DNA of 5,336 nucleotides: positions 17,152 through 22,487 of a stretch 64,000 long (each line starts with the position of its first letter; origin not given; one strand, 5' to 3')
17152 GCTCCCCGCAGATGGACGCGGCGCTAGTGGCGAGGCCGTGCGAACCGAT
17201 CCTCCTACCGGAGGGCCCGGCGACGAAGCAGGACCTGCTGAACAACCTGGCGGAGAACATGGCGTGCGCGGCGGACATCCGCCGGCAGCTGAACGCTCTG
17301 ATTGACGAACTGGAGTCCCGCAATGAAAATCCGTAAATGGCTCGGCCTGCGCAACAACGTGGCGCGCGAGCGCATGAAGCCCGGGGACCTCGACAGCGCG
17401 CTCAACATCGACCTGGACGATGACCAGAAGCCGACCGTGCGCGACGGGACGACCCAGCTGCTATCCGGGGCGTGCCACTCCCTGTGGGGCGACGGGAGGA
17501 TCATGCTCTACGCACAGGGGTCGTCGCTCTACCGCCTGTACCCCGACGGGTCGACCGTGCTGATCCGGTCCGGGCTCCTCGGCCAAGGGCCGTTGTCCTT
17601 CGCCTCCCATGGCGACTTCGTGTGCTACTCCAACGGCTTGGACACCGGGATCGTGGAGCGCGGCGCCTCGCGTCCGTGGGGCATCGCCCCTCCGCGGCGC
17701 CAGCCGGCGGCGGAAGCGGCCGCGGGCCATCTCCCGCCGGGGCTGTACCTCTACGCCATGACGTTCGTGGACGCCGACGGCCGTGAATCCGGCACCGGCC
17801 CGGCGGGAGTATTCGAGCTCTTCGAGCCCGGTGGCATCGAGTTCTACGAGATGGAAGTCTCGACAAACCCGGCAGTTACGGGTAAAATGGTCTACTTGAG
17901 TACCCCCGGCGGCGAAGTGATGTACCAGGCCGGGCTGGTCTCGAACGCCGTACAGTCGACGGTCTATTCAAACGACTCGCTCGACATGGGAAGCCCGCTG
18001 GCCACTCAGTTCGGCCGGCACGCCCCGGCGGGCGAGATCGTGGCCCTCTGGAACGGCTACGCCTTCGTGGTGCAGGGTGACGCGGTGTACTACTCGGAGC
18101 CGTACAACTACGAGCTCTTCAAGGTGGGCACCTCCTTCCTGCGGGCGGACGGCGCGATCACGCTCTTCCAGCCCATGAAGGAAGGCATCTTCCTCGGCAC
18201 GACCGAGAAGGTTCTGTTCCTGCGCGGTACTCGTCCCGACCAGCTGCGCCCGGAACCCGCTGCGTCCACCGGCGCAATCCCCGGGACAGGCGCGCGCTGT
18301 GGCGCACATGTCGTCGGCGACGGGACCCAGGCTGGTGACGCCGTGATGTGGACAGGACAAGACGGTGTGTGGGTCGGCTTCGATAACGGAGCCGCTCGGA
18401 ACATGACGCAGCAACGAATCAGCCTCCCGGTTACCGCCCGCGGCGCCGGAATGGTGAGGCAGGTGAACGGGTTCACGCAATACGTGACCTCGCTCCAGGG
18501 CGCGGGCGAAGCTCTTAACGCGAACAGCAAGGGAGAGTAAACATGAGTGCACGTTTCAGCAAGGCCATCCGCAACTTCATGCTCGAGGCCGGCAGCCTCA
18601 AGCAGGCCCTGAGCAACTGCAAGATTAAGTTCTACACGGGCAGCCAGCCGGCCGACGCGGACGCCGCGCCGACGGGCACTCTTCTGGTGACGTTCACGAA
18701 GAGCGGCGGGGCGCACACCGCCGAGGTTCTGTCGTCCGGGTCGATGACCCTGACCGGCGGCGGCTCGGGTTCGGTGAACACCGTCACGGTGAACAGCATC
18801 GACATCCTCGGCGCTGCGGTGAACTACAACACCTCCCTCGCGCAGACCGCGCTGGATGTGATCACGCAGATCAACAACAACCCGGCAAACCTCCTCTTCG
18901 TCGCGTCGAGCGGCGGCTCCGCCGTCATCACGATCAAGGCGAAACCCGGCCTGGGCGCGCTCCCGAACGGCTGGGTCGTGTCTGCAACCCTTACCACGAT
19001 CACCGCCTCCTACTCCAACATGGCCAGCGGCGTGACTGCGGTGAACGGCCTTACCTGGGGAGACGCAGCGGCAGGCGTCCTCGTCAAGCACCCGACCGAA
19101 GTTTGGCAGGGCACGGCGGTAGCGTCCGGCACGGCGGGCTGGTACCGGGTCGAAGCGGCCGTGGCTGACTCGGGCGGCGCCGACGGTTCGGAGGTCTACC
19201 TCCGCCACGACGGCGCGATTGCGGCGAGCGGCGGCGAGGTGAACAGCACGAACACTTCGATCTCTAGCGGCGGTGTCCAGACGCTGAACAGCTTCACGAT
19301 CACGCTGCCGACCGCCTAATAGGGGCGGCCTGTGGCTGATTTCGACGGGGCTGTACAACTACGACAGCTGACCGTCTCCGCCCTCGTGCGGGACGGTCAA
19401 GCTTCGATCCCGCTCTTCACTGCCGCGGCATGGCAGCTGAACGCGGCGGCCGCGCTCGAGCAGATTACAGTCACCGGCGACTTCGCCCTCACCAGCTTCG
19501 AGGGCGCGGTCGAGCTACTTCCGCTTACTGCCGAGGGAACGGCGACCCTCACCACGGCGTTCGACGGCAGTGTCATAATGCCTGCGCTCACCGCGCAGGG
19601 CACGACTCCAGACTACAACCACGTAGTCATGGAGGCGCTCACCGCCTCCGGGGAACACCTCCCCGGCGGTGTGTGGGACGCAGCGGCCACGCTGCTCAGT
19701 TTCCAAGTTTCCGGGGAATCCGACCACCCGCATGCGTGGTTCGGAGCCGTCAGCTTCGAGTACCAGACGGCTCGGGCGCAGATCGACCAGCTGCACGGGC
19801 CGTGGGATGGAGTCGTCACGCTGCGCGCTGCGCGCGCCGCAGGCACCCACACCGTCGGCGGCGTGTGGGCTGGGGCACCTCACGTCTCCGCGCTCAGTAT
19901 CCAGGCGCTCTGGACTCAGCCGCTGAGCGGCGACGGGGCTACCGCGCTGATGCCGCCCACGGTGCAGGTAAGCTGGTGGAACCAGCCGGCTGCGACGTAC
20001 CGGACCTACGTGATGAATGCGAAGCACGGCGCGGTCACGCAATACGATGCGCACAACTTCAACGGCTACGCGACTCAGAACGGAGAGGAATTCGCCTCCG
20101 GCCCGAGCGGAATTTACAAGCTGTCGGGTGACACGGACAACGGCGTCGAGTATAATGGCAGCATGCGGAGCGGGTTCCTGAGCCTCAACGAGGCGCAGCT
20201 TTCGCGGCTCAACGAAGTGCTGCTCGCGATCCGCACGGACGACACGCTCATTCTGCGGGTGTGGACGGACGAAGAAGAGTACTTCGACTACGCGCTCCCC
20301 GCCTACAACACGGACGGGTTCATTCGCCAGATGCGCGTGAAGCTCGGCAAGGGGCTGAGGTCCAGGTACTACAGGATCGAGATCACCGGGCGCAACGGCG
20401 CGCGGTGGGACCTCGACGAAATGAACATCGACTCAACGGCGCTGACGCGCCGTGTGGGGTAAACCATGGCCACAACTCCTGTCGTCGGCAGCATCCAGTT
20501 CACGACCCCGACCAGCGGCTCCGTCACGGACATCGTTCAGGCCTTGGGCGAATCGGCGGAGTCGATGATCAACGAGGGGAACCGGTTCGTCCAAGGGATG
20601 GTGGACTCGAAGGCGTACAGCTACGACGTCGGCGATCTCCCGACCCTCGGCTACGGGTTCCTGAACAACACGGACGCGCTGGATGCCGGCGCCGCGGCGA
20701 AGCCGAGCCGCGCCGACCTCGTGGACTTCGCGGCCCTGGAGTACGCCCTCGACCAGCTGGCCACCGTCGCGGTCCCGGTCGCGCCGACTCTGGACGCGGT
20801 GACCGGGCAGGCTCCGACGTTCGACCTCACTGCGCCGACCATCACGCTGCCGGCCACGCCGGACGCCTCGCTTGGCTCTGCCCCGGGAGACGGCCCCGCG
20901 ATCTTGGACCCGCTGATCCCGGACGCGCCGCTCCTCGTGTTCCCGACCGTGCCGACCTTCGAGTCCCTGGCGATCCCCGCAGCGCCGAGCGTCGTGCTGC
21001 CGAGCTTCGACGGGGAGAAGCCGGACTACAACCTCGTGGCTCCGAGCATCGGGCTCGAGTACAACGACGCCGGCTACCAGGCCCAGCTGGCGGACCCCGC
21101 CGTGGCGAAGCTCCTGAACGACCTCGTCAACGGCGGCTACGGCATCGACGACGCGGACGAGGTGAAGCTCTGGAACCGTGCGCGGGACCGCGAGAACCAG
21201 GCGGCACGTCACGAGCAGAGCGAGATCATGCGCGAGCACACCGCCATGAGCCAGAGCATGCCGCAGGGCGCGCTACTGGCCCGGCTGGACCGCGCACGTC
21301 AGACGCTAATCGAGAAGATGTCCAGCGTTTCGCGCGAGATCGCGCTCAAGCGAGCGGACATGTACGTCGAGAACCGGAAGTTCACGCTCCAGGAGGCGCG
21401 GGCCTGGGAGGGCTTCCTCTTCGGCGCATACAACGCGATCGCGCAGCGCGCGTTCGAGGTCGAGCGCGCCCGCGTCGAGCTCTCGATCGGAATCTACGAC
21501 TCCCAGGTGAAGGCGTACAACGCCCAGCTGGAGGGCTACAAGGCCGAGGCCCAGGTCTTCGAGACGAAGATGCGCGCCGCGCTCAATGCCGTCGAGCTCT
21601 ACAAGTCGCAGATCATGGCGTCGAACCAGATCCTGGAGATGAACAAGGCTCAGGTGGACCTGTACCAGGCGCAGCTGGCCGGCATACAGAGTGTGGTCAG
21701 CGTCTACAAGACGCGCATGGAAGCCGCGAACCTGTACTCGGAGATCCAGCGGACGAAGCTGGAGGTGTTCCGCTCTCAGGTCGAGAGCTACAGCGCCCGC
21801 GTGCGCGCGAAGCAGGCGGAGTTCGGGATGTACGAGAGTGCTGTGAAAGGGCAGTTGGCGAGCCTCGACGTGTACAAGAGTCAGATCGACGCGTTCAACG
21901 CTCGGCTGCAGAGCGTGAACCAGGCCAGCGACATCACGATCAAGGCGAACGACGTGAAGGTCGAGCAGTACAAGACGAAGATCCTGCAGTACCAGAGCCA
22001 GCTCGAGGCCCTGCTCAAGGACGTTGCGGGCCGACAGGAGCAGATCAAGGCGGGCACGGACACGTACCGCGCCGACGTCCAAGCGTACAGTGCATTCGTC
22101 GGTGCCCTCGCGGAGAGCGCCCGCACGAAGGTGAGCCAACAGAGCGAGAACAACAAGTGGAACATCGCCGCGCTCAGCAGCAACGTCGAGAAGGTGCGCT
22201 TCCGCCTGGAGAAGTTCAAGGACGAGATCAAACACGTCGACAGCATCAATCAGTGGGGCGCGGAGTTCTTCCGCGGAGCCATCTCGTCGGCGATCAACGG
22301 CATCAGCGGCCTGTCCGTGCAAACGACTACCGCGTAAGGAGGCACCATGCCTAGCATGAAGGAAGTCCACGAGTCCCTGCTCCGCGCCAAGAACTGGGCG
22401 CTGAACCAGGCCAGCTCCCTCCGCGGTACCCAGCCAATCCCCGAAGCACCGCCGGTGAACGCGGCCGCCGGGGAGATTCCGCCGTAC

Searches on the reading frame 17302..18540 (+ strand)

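Call 66: search_protein_families(library=phrogs, proteins=[window:17302-18540:+], max_evalue=0.00001)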
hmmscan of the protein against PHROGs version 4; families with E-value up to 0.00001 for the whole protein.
window:17302-18540:+ (412 aa): 2 families
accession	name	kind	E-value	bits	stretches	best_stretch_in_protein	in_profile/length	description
phrog_8040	-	connector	2.4e-50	172.6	1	9-396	5-394/396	head closure Hc3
phrog_511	-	head and packaging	3.6e-06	26.6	1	125-319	435-640/862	internal virion protein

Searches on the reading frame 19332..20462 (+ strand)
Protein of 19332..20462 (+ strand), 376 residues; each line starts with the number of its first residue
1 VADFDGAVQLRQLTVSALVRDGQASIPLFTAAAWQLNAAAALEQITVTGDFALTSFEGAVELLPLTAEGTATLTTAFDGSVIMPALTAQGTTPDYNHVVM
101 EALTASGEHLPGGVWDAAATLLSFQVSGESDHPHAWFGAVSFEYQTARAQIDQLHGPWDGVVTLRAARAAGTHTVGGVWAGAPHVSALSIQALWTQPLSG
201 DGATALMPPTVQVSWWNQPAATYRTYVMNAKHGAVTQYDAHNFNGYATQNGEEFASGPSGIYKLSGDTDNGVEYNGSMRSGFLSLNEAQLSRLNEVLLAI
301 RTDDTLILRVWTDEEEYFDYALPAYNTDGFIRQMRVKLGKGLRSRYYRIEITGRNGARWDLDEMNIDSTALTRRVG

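Call 66: search_protein_families(library=phrogs, proteins=[window:19332-20462:+], max_evalue=0.00001)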
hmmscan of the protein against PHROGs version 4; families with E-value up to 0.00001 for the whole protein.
window:19332-20462:+ (376 aa): 1 family
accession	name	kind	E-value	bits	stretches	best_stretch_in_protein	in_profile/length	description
phrog_26502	-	head and packaging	1.3e-18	67.9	1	222-375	466-616/620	virion structural protein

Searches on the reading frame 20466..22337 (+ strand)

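Call 66: search_protein_families(library=phrogs, proteins=[window:20466-22337:+], max_evalue=0.00001)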
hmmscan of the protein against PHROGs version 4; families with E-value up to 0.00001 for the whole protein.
window:20466-22337:+ (623 aa): 1 family
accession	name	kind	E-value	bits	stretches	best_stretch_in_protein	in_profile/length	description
phrog_10969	-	unknown function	3.2e-87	294.3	1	119-582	108-571/632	-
